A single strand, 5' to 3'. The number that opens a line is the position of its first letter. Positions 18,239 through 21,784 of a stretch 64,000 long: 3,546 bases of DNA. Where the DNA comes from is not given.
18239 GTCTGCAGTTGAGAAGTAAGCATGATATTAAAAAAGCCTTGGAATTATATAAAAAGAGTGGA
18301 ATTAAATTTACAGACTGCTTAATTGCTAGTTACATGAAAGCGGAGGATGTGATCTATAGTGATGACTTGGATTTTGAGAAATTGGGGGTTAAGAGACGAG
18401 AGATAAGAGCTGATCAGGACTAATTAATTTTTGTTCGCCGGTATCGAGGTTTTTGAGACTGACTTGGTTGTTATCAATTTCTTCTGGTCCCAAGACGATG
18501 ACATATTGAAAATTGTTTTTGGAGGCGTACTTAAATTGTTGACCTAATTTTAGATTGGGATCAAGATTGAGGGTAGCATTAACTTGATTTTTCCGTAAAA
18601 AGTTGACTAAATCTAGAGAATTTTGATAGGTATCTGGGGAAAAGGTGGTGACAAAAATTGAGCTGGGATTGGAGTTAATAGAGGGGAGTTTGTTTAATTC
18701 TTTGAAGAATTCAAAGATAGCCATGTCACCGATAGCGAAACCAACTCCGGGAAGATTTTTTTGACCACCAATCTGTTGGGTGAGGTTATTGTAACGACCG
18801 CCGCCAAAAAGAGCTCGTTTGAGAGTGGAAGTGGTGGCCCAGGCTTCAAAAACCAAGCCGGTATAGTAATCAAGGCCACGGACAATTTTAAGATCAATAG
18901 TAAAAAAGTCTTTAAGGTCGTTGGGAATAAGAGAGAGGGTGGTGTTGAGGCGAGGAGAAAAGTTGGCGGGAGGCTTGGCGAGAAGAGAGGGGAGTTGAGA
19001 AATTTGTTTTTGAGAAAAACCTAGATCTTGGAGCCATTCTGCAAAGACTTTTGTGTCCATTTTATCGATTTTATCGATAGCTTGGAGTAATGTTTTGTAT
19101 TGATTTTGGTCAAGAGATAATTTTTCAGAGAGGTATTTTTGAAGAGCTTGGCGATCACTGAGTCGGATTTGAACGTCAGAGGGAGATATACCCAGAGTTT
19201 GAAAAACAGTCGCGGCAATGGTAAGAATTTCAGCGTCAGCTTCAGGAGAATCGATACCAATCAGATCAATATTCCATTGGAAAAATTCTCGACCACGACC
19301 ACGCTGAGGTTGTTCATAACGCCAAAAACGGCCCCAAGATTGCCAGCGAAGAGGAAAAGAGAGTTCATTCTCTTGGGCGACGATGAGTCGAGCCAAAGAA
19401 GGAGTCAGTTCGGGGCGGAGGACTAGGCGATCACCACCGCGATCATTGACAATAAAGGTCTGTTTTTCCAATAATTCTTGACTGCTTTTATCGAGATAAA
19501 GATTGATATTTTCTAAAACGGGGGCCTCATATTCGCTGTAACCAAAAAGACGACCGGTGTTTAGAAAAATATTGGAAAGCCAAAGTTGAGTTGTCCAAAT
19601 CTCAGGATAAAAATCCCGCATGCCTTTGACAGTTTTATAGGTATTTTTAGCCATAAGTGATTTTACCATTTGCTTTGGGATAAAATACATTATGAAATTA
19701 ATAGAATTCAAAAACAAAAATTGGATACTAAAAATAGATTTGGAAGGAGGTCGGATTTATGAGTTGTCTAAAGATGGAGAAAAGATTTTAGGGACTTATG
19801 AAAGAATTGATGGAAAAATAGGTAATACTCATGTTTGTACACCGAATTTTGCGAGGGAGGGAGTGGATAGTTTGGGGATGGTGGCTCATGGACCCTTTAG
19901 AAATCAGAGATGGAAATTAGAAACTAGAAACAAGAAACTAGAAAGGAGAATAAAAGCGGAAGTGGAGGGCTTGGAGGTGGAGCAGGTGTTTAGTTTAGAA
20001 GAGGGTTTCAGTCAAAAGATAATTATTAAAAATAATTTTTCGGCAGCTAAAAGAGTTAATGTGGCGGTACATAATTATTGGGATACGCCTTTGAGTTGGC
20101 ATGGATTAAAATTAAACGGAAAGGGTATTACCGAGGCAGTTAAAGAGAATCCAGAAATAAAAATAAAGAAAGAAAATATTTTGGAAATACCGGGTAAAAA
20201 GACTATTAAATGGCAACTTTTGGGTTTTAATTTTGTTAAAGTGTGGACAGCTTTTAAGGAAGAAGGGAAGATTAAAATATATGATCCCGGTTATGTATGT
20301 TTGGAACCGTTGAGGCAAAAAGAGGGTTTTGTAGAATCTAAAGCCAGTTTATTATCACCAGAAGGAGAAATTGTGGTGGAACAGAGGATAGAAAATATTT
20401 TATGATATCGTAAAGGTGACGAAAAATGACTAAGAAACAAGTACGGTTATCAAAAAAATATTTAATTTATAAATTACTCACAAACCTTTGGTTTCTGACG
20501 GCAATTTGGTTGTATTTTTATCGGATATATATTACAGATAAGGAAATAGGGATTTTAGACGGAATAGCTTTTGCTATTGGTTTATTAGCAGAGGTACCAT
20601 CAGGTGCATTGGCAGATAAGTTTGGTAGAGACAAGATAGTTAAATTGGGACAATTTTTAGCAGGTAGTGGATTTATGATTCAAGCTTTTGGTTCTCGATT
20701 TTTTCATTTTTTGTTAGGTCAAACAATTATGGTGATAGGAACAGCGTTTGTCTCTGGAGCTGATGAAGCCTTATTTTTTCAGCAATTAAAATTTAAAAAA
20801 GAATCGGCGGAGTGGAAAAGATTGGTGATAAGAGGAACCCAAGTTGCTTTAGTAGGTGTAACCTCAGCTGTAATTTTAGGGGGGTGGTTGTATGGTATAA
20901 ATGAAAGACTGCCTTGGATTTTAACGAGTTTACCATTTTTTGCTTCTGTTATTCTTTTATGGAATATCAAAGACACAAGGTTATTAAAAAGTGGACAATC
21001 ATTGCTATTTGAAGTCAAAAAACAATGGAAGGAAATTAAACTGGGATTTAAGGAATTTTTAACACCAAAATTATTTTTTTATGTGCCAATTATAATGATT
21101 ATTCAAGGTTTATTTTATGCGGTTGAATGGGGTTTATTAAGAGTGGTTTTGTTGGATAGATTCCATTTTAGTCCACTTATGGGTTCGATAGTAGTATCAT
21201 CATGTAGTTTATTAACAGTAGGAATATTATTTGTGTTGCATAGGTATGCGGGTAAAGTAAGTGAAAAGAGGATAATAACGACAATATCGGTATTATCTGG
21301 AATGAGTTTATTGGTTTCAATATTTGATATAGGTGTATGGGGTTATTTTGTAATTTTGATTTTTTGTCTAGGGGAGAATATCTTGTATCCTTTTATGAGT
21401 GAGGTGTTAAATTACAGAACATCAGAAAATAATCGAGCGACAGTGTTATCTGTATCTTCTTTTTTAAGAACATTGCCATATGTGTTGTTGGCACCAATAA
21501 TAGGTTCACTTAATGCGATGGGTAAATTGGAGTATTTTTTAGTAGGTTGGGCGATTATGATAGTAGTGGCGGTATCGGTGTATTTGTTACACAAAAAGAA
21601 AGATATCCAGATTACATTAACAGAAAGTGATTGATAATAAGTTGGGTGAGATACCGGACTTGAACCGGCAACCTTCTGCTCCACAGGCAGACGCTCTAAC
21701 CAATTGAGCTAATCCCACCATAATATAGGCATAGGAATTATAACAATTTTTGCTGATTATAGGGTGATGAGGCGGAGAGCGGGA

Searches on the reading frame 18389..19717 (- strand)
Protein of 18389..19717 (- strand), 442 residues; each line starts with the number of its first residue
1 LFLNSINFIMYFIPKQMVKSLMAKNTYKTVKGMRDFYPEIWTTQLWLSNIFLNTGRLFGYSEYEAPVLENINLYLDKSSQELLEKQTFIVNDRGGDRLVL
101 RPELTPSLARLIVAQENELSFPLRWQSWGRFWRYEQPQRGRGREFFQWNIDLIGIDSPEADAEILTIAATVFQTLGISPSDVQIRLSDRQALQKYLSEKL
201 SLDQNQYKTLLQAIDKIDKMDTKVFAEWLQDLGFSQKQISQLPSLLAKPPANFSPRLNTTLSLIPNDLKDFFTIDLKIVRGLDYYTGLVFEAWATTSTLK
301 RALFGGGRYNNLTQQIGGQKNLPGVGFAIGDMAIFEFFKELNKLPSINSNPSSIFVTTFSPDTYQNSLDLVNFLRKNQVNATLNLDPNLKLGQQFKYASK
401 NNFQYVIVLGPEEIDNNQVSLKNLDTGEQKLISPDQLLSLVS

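Call 71: search_protein_families(library=pfam, proteins=[window:18389-19717:-], max_evalue=0.001)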
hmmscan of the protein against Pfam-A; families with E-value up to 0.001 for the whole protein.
window:18389-19717:- (442 aa): 3 families
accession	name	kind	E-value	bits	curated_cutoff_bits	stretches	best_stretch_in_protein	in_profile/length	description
PF13393.11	tRNA-synt_His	-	8.7e-41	140.6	25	1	32-329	1-303/308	Histidyl-tRNA synthetase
PF03129.25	HGTP_anticodon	-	7.4e-13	48.9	21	1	358-441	6-91/94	Anticodon binding domain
PF00587.30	tRNA-synt_2b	-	3.4e-11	44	29.3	1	88-296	1-124/179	tRNA synthetase class II core domain (G, H, P, S and T)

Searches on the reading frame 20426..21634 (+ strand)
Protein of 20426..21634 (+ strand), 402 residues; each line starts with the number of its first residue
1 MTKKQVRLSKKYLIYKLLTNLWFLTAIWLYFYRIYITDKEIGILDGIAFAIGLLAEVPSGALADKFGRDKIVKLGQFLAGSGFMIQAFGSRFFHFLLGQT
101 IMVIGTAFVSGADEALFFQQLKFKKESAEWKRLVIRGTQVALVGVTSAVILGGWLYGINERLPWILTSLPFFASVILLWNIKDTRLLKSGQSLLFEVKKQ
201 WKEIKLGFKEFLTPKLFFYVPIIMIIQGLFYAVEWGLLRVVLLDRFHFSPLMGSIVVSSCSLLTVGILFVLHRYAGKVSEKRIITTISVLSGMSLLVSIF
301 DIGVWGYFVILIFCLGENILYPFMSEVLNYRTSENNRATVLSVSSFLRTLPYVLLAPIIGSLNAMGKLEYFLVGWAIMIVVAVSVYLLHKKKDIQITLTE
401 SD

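Call 71: search_protein_families(library=pfam, proteins=[window:20426-21634:+], max_evalue=0.001)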
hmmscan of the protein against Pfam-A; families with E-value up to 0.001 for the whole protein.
window:20426-21634:+ (402 aa): 1 family
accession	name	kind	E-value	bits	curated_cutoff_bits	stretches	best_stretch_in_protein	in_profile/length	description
PF07690.21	MFS_1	-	4.9e-19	68.9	33.4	1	30-354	22-345/347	Major Facilitator Superfamily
